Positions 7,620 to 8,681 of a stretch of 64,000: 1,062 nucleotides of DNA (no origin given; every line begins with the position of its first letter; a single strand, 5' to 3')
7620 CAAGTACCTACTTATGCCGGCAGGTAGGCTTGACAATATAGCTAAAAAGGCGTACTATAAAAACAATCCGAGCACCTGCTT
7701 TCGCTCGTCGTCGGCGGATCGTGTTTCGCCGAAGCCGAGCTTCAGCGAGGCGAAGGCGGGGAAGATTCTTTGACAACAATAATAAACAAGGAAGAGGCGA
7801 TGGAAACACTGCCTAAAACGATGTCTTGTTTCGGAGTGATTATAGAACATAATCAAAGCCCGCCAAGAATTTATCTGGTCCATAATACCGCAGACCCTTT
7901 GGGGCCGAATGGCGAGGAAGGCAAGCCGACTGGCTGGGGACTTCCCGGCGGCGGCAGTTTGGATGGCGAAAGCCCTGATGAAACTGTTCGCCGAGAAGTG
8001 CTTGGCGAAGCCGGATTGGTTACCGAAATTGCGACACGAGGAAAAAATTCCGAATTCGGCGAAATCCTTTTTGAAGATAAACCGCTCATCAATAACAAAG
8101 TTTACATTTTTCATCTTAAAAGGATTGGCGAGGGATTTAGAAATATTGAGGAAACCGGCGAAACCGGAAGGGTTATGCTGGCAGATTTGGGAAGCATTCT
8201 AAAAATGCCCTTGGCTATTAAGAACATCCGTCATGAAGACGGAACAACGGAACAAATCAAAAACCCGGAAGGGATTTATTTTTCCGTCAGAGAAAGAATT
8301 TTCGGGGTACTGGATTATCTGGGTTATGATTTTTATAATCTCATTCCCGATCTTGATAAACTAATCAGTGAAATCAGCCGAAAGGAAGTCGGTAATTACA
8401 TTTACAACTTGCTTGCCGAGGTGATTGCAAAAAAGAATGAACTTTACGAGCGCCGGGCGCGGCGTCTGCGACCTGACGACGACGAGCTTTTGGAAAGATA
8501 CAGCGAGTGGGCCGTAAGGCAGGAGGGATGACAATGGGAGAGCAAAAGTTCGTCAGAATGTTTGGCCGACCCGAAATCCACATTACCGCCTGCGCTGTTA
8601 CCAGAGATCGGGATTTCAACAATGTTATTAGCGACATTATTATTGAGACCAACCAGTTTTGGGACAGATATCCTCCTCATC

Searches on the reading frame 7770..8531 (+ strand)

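Call 25: search_protein_families(library=pfam, proteins=[window:7770-8531:+], max_evalue=0.01)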
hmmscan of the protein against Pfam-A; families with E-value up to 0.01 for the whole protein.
window:7770-8531:+ (253 aa): 1 family
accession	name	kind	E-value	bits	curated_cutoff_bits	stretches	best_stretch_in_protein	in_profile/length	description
PF00293.34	NUDIX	-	1.4e-07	32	21.1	1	23-104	8-82/134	NUDIX domain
